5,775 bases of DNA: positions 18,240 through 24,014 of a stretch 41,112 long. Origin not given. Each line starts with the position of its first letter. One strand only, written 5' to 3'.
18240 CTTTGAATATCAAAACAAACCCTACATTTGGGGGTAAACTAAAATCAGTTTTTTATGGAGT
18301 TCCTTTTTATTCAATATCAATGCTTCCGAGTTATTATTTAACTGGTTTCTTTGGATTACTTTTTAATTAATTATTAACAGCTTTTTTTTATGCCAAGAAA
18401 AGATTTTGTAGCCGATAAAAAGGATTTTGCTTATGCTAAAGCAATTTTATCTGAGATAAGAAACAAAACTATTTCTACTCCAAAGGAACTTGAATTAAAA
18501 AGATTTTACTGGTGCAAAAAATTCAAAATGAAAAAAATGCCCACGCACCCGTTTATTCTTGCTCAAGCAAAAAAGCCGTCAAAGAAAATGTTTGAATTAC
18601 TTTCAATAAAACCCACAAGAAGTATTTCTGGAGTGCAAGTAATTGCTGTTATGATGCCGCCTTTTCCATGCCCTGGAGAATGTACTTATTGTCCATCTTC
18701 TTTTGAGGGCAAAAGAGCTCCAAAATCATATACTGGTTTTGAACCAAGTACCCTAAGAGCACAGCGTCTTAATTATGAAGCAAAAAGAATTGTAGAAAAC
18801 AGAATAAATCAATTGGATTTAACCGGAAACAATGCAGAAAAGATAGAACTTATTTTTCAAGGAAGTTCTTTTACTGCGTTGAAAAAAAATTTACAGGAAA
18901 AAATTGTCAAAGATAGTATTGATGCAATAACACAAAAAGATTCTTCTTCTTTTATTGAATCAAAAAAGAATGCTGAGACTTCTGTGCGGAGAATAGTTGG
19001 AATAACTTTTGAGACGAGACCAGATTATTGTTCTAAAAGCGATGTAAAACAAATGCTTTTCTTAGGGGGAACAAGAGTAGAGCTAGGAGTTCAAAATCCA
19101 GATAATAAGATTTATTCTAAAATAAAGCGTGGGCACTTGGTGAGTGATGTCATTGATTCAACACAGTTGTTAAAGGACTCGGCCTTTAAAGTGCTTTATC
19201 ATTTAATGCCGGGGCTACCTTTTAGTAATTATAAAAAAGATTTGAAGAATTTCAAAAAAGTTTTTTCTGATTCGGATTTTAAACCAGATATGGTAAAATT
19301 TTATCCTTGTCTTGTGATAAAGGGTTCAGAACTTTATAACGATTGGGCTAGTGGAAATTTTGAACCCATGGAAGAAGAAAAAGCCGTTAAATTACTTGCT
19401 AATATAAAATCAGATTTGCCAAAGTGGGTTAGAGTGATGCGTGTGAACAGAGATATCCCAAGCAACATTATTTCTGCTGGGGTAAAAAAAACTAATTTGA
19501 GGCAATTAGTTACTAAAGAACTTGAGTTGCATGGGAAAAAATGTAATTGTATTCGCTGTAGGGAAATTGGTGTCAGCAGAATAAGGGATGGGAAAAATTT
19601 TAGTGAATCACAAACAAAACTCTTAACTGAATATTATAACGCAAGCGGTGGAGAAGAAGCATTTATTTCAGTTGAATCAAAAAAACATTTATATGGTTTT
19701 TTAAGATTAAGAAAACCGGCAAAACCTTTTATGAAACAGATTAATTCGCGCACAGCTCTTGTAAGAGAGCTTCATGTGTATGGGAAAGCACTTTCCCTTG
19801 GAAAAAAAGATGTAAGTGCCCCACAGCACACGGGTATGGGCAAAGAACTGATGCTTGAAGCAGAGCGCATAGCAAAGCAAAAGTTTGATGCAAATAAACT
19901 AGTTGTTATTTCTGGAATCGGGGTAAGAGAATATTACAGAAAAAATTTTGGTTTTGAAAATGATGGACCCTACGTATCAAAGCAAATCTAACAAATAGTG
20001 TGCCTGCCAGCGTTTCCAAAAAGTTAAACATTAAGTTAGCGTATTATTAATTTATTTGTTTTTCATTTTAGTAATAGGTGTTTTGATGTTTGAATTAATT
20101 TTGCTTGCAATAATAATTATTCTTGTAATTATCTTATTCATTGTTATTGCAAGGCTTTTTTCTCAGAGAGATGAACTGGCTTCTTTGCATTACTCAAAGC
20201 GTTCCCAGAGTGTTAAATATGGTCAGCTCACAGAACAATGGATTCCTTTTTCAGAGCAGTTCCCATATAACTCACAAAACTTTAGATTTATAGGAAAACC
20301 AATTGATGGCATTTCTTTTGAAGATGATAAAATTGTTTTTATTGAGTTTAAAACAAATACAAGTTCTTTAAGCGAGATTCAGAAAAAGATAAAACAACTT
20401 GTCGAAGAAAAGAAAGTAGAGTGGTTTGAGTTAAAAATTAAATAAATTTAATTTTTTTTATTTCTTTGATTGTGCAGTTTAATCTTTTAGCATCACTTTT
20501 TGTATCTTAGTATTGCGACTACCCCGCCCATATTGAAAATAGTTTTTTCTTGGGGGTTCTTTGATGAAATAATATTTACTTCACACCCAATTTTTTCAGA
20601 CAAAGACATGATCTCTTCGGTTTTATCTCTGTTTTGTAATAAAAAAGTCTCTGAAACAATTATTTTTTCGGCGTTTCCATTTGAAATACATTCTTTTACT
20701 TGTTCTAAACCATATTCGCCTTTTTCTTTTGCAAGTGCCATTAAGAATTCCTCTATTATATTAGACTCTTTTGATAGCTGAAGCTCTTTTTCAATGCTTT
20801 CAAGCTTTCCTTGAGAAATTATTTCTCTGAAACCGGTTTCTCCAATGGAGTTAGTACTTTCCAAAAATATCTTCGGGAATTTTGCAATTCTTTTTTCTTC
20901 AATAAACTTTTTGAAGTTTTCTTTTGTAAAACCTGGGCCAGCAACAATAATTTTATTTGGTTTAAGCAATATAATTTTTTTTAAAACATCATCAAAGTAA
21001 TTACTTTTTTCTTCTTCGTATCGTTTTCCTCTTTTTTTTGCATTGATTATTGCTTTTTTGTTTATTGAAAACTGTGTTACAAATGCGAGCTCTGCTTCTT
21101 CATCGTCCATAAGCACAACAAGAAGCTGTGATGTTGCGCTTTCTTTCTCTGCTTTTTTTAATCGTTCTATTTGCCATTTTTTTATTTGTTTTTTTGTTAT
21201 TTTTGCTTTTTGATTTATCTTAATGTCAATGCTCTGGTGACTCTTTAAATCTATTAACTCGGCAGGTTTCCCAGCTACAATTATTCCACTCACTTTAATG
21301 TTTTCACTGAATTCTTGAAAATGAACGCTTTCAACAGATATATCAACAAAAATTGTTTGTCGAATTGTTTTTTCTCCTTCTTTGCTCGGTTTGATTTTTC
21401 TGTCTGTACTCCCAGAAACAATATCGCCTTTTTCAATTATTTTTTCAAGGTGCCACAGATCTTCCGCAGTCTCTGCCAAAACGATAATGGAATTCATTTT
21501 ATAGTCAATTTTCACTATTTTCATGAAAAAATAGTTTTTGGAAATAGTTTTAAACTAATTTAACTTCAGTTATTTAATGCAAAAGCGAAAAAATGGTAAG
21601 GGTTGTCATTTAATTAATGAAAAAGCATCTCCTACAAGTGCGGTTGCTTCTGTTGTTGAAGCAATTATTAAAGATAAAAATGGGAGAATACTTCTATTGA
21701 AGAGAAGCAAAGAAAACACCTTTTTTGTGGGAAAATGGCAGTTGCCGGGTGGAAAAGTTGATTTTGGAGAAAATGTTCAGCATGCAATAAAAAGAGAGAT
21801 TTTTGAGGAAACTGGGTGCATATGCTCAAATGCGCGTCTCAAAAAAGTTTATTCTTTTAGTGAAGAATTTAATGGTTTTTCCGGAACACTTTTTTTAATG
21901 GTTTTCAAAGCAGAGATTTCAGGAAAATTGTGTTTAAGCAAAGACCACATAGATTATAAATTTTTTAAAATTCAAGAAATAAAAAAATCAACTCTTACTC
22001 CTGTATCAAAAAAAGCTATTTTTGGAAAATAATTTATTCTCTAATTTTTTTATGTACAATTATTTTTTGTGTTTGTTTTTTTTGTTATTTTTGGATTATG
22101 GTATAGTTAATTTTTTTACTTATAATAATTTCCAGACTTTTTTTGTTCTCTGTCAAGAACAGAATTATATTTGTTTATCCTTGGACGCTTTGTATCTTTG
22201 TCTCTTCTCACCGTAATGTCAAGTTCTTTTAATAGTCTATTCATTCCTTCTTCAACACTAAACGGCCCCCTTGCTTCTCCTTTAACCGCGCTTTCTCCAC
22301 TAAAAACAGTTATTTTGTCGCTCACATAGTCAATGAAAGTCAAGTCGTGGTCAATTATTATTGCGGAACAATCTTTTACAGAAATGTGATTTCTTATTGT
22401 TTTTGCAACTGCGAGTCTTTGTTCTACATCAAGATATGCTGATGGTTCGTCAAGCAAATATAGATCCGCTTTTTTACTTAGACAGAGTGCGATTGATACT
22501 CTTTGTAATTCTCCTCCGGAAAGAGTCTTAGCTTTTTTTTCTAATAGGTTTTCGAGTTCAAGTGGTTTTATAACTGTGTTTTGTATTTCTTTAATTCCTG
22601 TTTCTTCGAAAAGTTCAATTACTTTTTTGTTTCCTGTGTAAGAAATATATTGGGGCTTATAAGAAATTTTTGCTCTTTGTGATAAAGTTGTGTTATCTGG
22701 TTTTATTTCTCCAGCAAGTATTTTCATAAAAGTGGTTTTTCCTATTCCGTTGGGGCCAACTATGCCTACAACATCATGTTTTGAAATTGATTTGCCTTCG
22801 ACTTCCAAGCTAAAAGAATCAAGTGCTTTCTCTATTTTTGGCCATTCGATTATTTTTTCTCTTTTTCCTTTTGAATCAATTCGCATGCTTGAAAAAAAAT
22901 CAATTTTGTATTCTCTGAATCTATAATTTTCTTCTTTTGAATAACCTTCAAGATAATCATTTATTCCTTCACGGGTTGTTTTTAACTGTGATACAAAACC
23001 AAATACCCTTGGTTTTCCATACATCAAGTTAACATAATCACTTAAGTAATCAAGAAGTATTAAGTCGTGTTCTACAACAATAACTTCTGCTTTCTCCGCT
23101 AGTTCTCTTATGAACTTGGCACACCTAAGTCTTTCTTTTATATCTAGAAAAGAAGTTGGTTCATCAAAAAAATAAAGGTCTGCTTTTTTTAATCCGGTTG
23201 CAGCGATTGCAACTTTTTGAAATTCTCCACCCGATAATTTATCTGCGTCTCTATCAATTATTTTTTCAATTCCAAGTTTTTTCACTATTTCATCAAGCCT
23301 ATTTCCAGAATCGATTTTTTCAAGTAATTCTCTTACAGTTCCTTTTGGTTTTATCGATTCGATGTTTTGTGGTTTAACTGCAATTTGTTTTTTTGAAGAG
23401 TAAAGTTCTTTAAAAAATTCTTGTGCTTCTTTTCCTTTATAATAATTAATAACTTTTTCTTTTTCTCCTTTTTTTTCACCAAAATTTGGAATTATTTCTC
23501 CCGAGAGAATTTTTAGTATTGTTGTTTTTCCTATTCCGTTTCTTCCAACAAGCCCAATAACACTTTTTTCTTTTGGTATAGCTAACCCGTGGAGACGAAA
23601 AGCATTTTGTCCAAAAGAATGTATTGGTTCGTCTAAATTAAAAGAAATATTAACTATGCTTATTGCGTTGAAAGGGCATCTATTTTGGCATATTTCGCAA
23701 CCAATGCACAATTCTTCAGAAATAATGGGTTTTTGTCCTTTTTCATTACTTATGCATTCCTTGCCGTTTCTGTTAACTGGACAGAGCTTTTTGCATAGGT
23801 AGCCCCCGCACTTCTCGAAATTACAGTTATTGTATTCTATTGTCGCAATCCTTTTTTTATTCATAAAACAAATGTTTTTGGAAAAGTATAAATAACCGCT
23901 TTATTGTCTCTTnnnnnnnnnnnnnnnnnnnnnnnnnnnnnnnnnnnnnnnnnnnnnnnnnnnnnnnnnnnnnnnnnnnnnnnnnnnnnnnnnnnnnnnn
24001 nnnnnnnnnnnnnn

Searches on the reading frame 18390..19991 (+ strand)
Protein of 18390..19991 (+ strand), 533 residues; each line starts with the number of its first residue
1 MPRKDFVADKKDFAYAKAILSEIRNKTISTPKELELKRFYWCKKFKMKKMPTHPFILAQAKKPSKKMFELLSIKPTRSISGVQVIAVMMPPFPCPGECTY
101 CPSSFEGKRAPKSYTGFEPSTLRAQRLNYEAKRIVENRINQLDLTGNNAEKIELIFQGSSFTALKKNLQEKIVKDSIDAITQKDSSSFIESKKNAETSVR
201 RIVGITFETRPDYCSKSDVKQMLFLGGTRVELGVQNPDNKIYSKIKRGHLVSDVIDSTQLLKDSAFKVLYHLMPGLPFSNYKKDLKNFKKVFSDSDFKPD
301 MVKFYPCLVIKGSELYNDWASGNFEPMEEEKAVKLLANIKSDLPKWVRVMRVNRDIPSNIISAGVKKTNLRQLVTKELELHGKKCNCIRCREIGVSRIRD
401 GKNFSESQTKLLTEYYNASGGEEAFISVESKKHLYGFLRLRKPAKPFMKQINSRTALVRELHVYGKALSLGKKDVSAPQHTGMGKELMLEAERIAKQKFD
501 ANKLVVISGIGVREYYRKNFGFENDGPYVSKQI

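Call 13: search_protein_families(library=pfam, proteins=[window:18390-19991:+])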
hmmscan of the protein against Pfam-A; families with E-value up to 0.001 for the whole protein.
window:18390-19991:+ (533 aa): 3 families
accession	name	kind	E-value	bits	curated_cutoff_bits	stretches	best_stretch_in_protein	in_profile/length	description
PF16199.10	Radical_SAM_C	-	1.5e-22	79.9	31.9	1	299-379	1-84/85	Radical_SAM C-terminal domain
PF04055.27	Radical_SAM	-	1.7e-11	45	29.5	1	94-281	7-156/166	Radical SAM superfamily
PF23613.1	ELP3_N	-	0.00024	21.4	27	1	17-79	6-70/70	ELP3 N-terminal domain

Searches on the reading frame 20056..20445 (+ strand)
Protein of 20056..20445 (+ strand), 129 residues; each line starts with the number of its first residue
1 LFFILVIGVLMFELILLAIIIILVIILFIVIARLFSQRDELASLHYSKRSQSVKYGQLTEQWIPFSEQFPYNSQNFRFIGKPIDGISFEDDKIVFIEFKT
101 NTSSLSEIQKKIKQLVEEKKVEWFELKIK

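Call 28: search_protein_families(library=pfam, proteins=[window:20056-20445:+])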
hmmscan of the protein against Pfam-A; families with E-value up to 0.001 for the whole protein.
window:20056-20445:+ (129 aa): 1 family
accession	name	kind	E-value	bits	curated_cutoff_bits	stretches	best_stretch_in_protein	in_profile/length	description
PF10107.15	Endonuc_Holl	-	6.8e-19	68.7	23.8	1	48-127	72-158/159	Endonuclease related to archaeal Holliday junction resolvase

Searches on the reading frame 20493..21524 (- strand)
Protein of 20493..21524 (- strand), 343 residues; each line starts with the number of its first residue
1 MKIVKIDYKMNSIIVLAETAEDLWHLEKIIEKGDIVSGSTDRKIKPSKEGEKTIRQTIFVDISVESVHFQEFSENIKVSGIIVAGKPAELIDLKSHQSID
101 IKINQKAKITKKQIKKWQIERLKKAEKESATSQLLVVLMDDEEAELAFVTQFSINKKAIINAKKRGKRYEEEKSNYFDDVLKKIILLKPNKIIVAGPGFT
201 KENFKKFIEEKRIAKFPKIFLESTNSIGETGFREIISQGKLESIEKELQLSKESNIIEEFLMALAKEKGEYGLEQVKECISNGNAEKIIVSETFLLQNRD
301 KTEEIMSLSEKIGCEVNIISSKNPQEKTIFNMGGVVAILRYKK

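Call 28: search_protein_families(library=pfam, proteins=[window:20493-21524:-])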
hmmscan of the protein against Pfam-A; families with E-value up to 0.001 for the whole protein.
window:20493-21524:- (343 aa): 3 families
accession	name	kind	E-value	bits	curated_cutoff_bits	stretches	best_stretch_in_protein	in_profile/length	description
PF03463.20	eRF1_1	-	2.6e-20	73.1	23.8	1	1-125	1-122/123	eRF1 domain 1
PF03465.20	eRF1_3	-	2.1e-15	57.6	25.8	1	251-342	2-105/106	eRF1 domain 3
PF03464.20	eRF1_2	-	6.3e-07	30.2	27.1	1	136-238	4-126/133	eRF1 domain 2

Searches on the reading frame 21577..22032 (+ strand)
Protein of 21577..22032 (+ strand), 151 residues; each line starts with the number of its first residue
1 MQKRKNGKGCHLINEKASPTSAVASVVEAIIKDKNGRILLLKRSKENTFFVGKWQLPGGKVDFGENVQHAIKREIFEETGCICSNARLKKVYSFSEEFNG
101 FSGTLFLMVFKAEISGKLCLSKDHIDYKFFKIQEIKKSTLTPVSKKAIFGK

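Call 28: search_protein_families(library=pfam, proteins=[window:21577-22032:+])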
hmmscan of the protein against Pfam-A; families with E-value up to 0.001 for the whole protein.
window:21577-22032:+ (151 aa): 2 families
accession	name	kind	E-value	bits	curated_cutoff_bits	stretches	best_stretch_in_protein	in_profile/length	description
PF00293.34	NUDIX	-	1.7e-18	67.3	21.1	1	27-146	6-129/134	NUDIX domain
PF14815.12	NUDIX_4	-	2.7e-05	24.4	35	1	29-146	3-109/113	NUDIX domain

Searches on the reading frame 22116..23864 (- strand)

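Call 28: search_protein_families(library=pfam, proteins=[window:22116-23864:-])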
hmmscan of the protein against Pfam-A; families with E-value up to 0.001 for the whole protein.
window:22116-23864:- (582 aa): 25 families
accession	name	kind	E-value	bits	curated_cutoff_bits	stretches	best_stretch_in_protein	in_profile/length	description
PF00005.33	ABC_tran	-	1.8e-46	158.6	25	2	99-238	10-137/137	ABC transporter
PF02463.25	SMC_N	-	4.5e-17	62.7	40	2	94-267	18-198/220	RecF/RecN/SMC N terminal domain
PF13304.12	AAA_21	-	3.5e-14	54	27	1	366-427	2-70/304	AAA domain, putative AbiEii toxin, Type IV TA system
PF00004.35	AAA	-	2.2e-07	31.8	21.2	0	368-444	3-73/131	ATPase family associated with various cellular activities (AAA)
PF20720.3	nSTAND3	-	6.5e-07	29.6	27.2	0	360-400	14-54/155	Novel STAND NTPase 3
PF00037.32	Fer4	-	7e-07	29.3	21.1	1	46-69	1-24/24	4Fe-4S binding domain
PF00931.28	NB-ARC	-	9.5e-07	28.8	23.5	0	363-472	18-107/248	NB-ARC domain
PF24389.1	ORC-CDC6-like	-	1.8e-06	27.4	27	0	103-142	35-74/571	ORC-CDC6-like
PF00910.28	RNA_helicase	-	8.5e-06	26.6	21.5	0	368-391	3-26/105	RNA helicase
PF04068.21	Fer4_RLI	-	8.7e-06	25.8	23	1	5-36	2-35/35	Possible Fer4-like domain in RNase L inhibitor, RLI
PF03215.21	Rad17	-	9.3e-06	26.1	23.8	0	343-390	30-72/186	Rad17 P-loop domain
PF13604.12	AAA_30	-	7e-05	23.1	27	0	361-391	16-46/191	AAA domain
PF03193.22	RsgA_GTPase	-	0.00016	21.9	30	0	362-396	105-139/174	RsgA GTPase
PF05272.17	VapE-like_dom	-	0.00016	21.6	25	0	365-391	53-80/217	Virulence-associated protein E-like domain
PF12837.12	Fer4_6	-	0.00019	21.7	25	0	46-68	2-24/24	4Fe-4S binding domain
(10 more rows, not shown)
